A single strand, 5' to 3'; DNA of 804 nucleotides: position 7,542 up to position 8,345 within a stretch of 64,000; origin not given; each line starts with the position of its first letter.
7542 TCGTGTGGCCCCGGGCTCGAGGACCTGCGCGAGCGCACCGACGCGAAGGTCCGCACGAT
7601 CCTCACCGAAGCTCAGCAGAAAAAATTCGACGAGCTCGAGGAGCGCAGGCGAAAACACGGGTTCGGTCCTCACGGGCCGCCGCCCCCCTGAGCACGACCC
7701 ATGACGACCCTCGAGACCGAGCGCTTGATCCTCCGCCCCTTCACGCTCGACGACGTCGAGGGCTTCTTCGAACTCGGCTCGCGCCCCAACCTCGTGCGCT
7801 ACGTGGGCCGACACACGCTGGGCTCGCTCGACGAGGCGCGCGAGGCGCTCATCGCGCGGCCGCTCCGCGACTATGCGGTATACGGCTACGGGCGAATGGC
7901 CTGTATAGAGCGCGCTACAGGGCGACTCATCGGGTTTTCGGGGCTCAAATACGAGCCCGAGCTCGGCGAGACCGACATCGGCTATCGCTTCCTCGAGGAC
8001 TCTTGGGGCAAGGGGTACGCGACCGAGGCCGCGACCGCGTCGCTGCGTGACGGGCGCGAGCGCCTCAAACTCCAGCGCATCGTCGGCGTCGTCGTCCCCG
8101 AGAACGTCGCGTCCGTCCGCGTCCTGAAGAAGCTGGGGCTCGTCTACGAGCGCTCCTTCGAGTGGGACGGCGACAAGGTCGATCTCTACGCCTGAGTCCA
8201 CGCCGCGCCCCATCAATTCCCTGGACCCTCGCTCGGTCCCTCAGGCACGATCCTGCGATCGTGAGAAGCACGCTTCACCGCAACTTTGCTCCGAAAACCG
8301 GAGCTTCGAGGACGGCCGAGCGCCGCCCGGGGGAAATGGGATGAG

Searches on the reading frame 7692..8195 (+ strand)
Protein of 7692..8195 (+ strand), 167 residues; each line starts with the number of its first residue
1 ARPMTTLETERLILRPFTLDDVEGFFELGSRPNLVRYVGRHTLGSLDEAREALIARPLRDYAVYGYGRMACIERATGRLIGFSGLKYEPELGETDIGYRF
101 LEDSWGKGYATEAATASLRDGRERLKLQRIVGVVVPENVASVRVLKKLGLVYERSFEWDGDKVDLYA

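Call 79: search_protein_families(library=pfam, proteins=[window:7692-8195:+], max_evalue=0.00001)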
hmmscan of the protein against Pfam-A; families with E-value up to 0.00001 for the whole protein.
window:7692-8195:+ (167 aa): 2 families
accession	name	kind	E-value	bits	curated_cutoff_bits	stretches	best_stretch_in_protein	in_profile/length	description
PF13302.13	Acetyltransf_3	-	1.3e-30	107.4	25.4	1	11-150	1-137/138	Acetyltransferase (GNAT) domain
PF00583.31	Acetyltransf_1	-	2.8e-07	31.2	20.7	1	70-149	35-115/116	Acetyltransferase (GNAT) family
